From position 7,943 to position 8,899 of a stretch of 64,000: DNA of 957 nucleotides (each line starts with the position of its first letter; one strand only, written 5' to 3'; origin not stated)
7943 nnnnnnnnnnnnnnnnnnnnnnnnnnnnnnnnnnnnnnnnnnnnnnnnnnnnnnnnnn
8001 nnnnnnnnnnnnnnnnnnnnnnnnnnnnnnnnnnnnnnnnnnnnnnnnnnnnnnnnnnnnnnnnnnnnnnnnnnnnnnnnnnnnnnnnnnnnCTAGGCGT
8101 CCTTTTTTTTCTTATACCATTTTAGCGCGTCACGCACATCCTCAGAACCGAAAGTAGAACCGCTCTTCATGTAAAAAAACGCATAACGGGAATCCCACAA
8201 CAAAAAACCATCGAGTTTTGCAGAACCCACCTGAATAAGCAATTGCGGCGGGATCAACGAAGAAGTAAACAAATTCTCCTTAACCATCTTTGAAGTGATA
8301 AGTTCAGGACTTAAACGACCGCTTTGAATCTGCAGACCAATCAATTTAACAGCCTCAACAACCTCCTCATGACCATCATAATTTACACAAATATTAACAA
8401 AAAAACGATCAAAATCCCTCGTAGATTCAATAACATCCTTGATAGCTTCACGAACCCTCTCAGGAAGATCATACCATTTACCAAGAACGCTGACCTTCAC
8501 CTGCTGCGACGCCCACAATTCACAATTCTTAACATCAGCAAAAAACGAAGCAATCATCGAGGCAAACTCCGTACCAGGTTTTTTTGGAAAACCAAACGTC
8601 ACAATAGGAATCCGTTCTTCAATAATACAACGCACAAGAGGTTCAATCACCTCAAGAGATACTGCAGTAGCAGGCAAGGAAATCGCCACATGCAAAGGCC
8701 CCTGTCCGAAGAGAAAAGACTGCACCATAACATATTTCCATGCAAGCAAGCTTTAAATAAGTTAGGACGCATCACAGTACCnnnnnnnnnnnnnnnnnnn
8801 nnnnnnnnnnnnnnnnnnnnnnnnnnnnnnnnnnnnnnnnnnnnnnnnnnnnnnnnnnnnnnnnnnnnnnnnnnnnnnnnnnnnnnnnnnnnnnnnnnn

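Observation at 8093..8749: Catalytically degenerate UppS-fold paralog alongside a canonical cis-prenyltransferase (32091-32783)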

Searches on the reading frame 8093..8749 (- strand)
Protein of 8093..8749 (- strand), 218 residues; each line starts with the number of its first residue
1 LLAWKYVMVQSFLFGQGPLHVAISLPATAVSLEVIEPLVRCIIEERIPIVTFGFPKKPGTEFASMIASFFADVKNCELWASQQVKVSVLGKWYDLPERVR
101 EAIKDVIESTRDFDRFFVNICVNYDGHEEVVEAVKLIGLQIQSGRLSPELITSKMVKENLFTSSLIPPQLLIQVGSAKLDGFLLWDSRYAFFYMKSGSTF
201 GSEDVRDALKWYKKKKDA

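Call 3: search_protein_families(library=pfam, proteins=[window:8093-8749:-], max_evalue=1)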
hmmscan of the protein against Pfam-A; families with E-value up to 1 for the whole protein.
window:8093-8749:- (218 aa): 1 family
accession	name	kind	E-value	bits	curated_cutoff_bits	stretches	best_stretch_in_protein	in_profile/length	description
PF01255.24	Prenyltransf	-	1.3e-21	77.6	27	1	60-216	57-215/219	Putative undecaprenyl diphosphate synthase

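Call 4: search_protein_families(library=ncbifam, proteins=[window:8093-8749:-], max_evalue=1)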
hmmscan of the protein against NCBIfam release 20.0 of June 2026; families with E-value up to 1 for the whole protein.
window:8093-8749:- (218 aa): 17 families
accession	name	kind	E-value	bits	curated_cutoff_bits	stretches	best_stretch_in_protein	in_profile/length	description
NF011406.0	PRK14831.1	subfamily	5.7e-23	81.4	375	1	58-215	84-245/256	undecaprenyl pyrophosphate synthase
NF011405.0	PRK14830.1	equivalog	1e-22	80.9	304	1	78-215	104-244/251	undecaprenyl pyrophosphate synthase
TIGR00055.1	uppS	equivalog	8.5e-22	77.7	109.55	1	74-214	78-222/228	polyprenyl diphosphate synthase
NF011411.0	PRK14838.1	equivalog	2e-17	63.4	417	1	57-215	72-232/244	isoprenyl transferase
NF011414.0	PRK14841.1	equivalog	4.3e-17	62.5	401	1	66-215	72-223/233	isoprenyl transferase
NF011409.0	PRK14835.1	equivalog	6.1e-17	61.8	425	1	81-195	132-251/279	isoprenyl transferase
NF011408.0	PRK14834.1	equivalog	1.1e-16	61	348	1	81-214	102-238/252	isoprenyl transferase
NF011403.0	PRK14828.1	equivalog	6.2e-16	58.5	348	1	77-195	107-230/258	isoprenyl transferase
NF011413.0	PRK14840.1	equivalog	1.6e-15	57.4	410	1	60-215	85-244/250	isoprenyl transferase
NF011415.0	PRK14842.1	equivalog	2.1e-15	56.9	360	1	81-216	93-232/241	isoprenyl transferase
NF011404.0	PRK14829.1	equivalog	2.8e-15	56.3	372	1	78-214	112-251/260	isoprenyl transferase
NF011407.0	PRK14833.1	equivalog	6.1e-14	52.2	325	1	74-216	82-226/233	di-trans,poly-cis-decaprenylcistransferase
NF007596.1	PRK10240.1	equivalog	4.7e-13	49.1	418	1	80-195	99-215/251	(2E,6E)-farnesyl-diphosphate-specific ditrans,polycis-undecaprenyl-diphosphate synthase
NF011410.0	PRK14837.1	equivalog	1.4e-12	47.7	342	1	74-192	84-199/230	undecaprenyl pyrophosphate synthase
NF011402.0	PRK14827.1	equivalog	3.1e-11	43.1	535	1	91-195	162-267/296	decaprenyl diphosphate synthase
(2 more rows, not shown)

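Call 6: search_solved_structures(query=window:8093-8749:-, max_evalue=0.01, show_alignments=3)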
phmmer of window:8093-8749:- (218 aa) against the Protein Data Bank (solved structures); distinct sequences matched with E-value up to 0.01: 30.
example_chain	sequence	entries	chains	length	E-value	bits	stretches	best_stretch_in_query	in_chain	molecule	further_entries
1f75_A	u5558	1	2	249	5.5e-15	59.2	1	81-211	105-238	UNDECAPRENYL PYROPHOSPHATE SYNTHETASE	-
2vfw_A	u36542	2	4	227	8.4e-14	55.3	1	86-195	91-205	SHORT-CHAIN Z-ISOPRENYL DIPHOSPHATE SYNTHETASE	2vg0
2vg1_A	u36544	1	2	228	8.5e-14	55.3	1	86-195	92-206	SHORT-CHAIN Z-ISOPRENYL DIPHOSPHATE SYNTHETASE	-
7jli_A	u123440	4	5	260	1.7e-13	54.3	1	70-193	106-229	Isoprenyl transferase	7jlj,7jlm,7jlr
8kga_A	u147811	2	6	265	1.2e-12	51.5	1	76-213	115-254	Dimethylallylcistransferase CPT1, chloroplastic,Dehydrodolichyl diphosphate synthase 2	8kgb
6loi_A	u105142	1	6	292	1.5e-12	51.3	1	72-196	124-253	Isoprenyl transferase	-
4q9m_A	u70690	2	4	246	2.1e-12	50.7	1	72-196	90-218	Isoprenyl transferase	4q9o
5kh2_A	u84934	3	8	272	2.7e-12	50.4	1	72-196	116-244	Isoprenyl transferase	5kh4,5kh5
7vpc_A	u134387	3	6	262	2.9e-12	50.3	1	66-213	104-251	Neryl-diphosphate synthase 1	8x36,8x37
6w2l_A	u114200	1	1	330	4.1e-12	49.8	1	82-190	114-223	Dehydrodolichyl diphosphate synthase complex subunit DHDDS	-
6z1n_A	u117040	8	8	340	4.3e-12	49.7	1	82-190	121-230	Dehydrodolichyl diphosphate synthase complex subunit DHDDS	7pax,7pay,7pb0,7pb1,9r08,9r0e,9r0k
8x35_A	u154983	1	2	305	4.5e-12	49.7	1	68-213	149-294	Neryl diphosphate synthase 1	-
5hc6_A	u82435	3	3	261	5.5e-12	49.4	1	71-213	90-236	prenyltransference for protein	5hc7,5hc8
5hxn_A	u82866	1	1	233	7.6e-12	48.9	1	79-212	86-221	(2Z,6Z)-farnesyl diphosphate synthase, chloroplastic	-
5hxo_A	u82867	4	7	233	7.6e-12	48.9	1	79-212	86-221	(2Z,6Z)-farnesyl diphosphate synthase, chloroplastic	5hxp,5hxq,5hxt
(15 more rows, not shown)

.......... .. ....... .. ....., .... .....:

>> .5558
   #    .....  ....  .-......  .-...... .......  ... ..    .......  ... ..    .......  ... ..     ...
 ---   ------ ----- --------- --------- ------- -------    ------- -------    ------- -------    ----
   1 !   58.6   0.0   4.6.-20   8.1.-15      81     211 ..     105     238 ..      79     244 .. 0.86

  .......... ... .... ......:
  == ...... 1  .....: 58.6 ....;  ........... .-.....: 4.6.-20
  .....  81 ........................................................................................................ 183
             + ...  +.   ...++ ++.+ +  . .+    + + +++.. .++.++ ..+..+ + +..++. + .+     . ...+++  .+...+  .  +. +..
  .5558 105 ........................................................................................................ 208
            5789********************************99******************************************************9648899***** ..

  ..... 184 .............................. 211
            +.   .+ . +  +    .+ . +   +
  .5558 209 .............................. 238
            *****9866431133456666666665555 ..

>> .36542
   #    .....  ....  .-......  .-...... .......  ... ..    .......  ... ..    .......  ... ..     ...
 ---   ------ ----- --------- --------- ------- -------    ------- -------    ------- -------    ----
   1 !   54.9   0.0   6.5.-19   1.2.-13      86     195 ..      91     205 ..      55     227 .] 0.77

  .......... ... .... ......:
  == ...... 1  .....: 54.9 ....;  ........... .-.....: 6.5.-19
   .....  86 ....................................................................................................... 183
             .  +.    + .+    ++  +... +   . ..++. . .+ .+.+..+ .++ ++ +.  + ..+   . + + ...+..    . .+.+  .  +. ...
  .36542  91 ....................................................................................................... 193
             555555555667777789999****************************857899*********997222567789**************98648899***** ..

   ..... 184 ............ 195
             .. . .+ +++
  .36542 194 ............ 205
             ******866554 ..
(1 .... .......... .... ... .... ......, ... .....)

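Call 12: find_homologous_proteins(query=window:8093-8749:-, max_evalue=0.001)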
Query window:8093-8749:- (218 aa): 105 proteins with E <= 0.001 among 421 candidates.
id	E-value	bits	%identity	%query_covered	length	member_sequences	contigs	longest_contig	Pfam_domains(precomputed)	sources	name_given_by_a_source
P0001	2.1e-135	467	100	97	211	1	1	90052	PF01255.25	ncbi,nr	ncbi:hypothetical protein GF342_02515 [Candidatus Woesearchaeota archaeon]|nr:hypothetical protein [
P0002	6.5e-50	188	44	96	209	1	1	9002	PF01255.25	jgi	-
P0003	1.6e-44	170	46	83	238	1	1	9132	PF01255.25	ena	-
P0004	3.8e-44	169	43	91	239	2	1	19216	PF01255.25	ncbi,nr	ncbi:MAG: polyprenyl diphosphate synthase [Candidatus Nanoarchaeia archaeon]|nr:polyprenyl diphospha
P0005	3.1e-43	166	45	86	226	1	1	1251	PF01255.25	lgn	-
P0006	3.2e-43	166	45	83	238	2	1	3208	PF01255.25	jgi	jgi:undecaprenyl diphosphate synthase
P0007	1.9e-42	164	40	89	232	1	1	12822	PF01255.25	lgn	-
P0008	6.8e-42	162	40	90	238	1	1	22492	PF01255.25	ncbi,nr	ncbi:di-trans,poly-cis-decaprenylcistransferase [Candidatus Woesearchaeota archaeon]|nr:di-trans,pol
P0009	9.0e-42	162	41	90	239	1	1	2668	PF01255.25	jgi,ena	-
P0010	1.3e-41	161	40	90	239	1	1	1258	PF01255.25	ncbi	-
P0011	1.0e-40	158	43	83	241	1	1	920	PF01255.25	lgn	-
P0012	5.7e-40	156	40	90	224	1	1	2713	PF01255.25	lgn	-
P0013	1.2e-39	155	38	90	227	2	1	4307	PF01255.25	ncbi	-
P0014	1.4e-39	154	41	93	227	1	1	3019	PF01255.25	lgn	-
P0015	2.3e-39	154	39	91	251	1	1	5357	PF01255.25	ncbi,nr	ncbi:MAG: undecaprenyl diphosphate synthase family protein [Candidatus Woesearchaeota archaeon]|nr:u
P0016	3.7e-39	153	40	90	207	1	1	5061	PF01255.25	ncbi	ncbi:MAG: undecaprenyl diphosphate synthase family protein [Candidatus Woesearchaeota archaeon]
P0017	3.8e-39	153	46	75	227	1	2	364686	PF01255.25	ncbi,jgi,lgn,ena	-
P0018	5.7e-39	152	42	83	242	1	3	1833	PF01255.25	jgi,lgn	jgi:undecaprenyl diphosphate synthase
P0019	4.3e-38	149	41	86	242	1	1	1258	PF01255.25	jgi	jgi:undecaprenyl diphosphate synthase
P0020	4.6e-38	149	37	96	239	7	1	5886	PF01255.25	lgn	-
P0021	7.6e-38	149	37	96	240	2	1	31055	PF01255.25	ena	-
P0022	7.9e-38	149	44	81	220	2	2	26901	PF01255.25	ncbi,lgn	-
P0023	9.7e-38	148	40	92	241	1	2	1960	PF01255.25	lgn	-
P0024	2.0e-37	147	42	81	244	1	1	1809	PF01255.25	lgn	-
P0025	2.1e-37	147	36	90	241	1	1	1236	PF01255.25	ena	-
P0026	4.7e-37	146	39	91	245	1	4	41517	PF01255.25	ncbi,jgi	-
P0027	6.1e-37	146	38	91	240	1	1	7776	PF01255.25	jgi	-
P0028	9.5e-37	145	39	91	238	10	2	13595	PF01255.25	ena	-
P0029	9.6e-37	145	41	90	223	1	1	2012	PF01255.25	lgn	-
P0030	9.8e-37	145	37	92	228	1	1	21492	PF01255.25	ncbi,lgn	-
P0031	1.1e-36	145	41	82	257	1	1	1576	PF01255.25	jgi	-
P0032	1.2e-36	145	40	83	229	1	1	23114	PF01255.25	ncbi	-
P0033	1.9e-36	144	41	80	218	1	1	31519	PF01255.25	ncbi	-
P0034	2.5e-36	144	38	91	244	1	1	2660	PF01255.25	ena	-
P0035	3.5e-36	143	41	79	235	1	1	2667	PF01255.25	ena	-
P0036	4.5e-36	143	36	92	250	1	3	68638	PF01255.25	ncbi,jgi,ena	-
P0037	5.3e-36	143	45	72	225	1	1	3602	PF01255.25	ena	-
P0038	5.9e-36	143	38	91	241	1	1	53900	PF01255.25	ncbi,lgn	ncbi:MAG: polyprenyl diphosphate synthase [Candidatus Woesearchaeota archaeon]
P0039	6.0e-36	142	42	83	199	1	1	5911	PF01255.25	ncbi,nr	ncbi:MAG: undecaprenyl diphosphate synthase family protein, partial [Nanoarchaeota archaeon]|nr:unde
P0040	6.1e-36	142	44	75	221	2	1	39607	PF01255.25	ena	-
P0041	6.6e-36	142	38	91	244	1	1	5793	PF01255.25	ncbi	-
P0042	1.0e-35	142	38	91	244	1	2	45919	PF01255.25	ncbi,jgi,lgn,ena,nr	ncbi:MAG: di-trans,poly-cis-decaprenylcistransferase [Nanoarchaeota archaeon]|nr:di-trans,poly-cis-d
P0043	1.1e-35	142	42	78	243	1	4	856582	PF01255.25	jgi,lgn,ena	jgi:undecaprenyl diphosphate synthase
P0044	1.2e-35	142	41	79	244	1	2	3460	PF01255.25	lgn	-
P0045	1.2e-35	141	35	93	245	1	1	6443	PF01255.25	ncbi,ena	-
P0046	1.5e-35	141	36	91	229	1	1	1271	PF01255.25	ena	-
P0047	2.0e-35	141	37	94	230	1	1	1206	PF01255.25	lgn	-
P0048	2.1e-35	141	35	91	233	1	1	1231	PF01255.25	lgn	-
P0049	2.4e-35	140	43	77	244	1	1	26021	PF01255.25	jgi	-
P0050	3.4e-35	140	37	91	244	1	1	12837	PF01255.25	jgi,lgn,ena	-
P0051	3.5e-35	140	37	91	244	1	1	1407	PF01255.25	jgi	-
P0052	3.5e-35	140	36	91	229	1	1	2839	PF01255.25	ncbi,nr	ncbi:MAG TPA: polyprenyl diphosphate synthase [Candidatus Nanoarchaeia archaeon]|nr:polyprenyl dipho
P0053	3.8e-35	140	50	62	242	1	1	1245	PF01255.25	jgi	-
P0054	5.5e-35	139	35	91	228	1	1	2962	PF01255.25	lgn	-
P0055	5.6e-35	139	41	88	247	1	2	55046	PF01255.25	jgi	jgi:undecaprenyl diphosphate synthase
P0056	6.6e-35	139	34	91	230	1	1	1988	PF01255.25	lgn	-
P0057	7.4e-35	139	38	91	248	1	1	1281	PF01255.25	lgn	-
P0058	7.5e-35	139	36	82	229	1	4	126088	PF01255.25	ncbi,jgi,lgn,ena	-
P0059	9.9e-35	138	36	90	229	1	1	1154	PF01255.25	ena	-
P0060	1.2e-34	138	37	83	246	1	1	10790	PF01255.25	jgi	-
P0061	1.4e-34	138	38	80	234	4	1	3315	PF01255.25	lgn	-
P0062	1.5e-34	138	41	77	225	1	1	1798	PF01255.25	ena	-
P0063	1.7e-34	138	36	90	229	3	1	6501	PF01255.25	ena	-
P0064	1.8e-34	138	38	81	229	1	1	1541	PF01255.25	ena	-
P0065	2.4e-34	137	37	90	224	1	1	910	PF01255.25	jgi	jgi:undecaprenyl diphosphate synthase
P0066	3.1e-34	137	40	78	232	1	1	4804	PF01255.25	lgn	-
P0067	3.1e-34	137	42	83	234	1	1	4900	PF01255.25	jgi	jgi:undecaprenyl diphosphate synthase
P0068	5.3e-34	136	36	89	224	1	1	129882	PF01255.25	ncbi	ncbi:MAG: polyprenyl diphosphate synthase [Candidatus Woesearchaeota archaeon]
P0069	5.6e-34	136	41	68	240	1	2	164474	PF01255.25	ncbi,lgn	-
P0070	8.1e-34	136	37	90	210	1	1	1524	PF01255.25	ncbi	-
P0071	8.7e-34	135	45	69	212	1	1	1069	PF01255.25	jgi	jgi:undecaprenyl diphosphate synthase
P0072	1.4e-33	135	38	84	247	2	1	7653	PF01255.25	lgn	-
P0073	1.4e-33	135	34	91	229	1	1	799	PF01255.25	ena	-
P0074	1.7e-33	134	40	87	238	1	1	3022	PF01255.25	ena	-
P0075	2.5e-33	134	39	79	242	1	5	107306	PF01255.25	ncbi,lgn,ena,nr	ncbi:di-trans,poly-cis-decaprenylcistransferase [Candidatus Woesearchaeota archaeon]|nr:di-trans,pol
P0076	2.8e-33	134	38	89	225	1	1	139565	PF01255.25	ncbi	ncbi:MAG: undecaprenyl diphosphate synthase family protein [Candidatus Woesearchaeota archaeon]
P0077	5.3e-33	133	34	93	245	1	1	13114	PF01255.25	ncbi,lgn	-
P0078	5.8e-33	133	40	68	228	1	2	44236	PF01255.25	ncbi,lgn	-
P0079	5.9e-33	133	39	78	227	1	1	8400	PF01255.25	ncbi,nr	ncbi:MAG: di-trans,poly-cis-decaprenylcistransferase [Nanoarchaeota archaeon]|nr:di-trans,poly-cis-d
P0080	7.8e-33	132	46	69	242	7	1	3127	PF01255.25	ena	-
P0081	1.0e-32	132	38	86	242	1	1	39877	PF01255.25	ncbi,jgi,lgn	-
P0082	1.1e-32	132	35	92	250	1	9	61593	PF01255.25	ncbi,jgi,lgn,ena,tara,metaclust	tara:strand:- start:927 stop:1679 length:753 start_codon:yes stop_codon:yes gene_type:complete|metac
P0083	2.2e-32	131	42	75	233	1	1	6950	PF01255.25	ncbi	-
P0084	3.2e-32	130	40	79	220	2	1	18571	PF01255.25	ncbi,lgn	-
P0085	4.0e-32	130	38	78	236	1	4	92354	PF01255.25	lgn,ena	-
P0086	4.1e-32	130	42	67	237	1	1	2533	PF01255.25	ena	-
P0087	7.7e-32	129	43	75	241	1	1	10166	PF01255.25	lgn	-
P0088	8.2e-32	129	37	80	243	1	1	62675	PF01255.25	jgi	jgi:undecaprenyl diphosphate synthase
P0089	9.5e-32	129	38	80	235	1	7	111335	PF01255.25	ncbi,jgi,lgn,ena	-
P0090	3.2e-31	127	50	55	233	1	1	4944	PF01255.25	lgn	-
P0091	3.3e-31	127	37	78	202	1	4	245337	PF01255.25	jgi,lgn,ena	jgi:undecaprenyl diphosphate synthase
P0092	3.6e-31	127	36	81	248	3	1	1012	PF01255.25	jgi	-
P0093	4.4e-31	127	42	69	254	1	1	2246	PF01255.25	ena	-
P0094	5.8e-31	126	44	61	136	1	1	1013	PF01255.25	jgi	jgi:undecaprenyl diphosphate synthase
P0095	6.3e-31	126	39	73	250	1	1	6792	PF01255.25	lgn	-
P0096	2.6e-30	124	33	91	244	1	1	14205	PF01255.25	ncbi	-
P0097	3.4e-30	124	40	72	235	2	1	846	PF01255.25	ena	-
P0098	4.7e-30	123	38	83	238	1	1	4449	PF01255.25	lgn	-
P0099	5.5e-30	123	35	83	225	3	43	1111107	PF01255.25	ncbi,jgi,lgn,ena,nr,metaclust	ncbi:hypothetical protein HN592_05610 [Candidatus Woesearchaeota archaeon]|jgi:undecaprenyl diphosph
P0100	6.2e-29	120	46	59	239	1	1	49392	PF01255.25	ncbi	-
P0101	6.4e-29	119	32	90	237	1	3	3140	PF01255.25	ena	-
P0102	1.7e-27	115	34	74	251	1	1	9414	PF01255.25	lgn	-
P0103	9.5e-21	93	47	42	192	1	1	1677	PF01255.25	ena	-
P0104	2.6e-19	88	42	53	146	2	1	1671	PF01255.25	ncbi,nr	ncbi:MAG: undecaprenyl diphosphate synthase family protein, partial [Nanoarchaeota archaeon]|nr:unde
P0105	3.1e-8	52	35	44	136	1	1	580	PF01255.25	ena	-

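Call 16: find_encoding_contigs(protein=P0099, flank=10000, max_places=3)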
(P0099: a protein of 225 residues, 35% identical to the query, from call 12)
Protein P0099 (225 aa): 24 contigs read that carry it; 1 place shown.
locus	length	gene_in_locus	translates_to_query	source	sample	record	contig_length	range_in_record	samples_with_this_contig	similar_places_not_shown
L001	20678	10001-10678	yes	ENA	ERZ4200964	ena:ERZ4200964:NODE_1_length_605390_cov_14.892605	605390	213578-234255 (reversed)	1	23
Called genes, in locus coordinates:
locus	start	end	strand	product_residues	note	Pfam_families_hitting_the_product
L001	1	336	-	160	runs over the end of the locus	PF01467:CTP_transf_like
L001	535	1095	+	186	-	PF13489:Methyltransf_23, PF05175:MTS, PF07021:MetW (weak), PF13847:Methyltransf_31, PF08241:Methyltransf_11 (weak), PF08242:Methyltransf_12, PF13649:Methyltransf_25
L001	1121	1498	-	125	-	-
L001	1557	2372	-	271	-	-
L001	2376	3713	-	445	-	PF00474:SSF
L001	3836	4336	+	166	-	-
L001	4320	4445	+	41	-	-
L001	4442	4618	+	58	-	-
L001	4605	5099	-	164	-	-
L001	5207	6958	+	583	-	PF00749:tRNA-synt_1c, PF03950:tRNA-synt_1c_C, PF20974:tRNA-synt_1c_C2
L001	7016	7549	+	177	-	PF00226:DnaJ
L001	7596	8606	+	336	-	PF01230:HIT, PF11969:DcpS_C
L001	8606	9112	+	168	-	PF01230:HIT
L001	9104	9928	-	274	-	PF01478:Peptidase_A24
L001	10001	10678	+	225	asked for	PF01255:Prenyltransf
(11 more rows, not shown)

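Call 17: find_encoding_contigs(protein=P0043, flank=10000, max_places=2)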
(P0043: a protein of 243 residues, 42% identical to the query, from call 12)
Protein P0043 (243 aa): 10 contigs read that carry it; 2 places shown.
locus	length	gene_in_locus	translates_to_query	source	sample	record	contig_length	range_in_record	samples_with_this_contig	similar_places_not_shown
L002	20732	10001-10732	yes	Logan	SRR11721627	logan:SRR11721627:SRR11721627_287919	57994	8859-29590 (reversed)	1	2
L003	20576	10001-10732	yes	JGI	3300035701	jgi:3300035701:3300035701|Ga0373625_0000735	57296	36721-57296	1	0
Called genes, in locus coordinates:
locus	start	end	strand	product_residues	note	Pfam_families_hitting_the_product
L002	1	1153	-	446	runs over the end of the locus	PF27533:CapK_C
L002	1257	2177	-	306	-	PF00535:Glycos_transf_2, PF10111:Glyco_tranf_2_2, PF13641:Glyco_tranf_2_3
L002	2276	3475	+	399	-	PF02786:CPSase_L_D2 (faint), PF15632:ATPgrasp_Ter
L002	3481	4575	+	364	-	PF04055:Radical_SAM, PF13186:SPASM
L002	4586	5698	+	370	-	PF04055:Radical_SAM, PF13186:SPASM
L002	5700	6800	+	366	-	PF01041:DegT_DnrJ_EryC1, PF00155:Aminotran_1_2 (weak)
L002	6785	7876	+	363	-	PF13439:Glyco_transf_4 (weak), PF00534:Glycos_transf_1, PF13692:Glyco_trans_1_4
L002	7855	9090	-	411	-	PF01943:Polysacc_synt, PF13440:Polysacc_synt_3, PF03023:MurJ (weak)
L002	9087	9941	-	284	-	PF01478:Peptidase_A24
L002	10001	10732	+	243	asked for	PF01255:Prenyltransf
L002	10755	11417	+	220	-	PF00270:DEAD, PF04851:ResIII, PF22527:DEXQc_Suv3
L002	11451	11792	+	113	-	-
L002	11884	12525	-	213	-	PF13197:DUF4013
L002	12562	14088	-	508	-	PF13238:AAA_18 (faint), PF01636:APH (faint), PF13671:AAA_33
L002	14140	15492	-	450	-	-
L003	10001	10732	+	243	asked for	PF01255:Prenyltransf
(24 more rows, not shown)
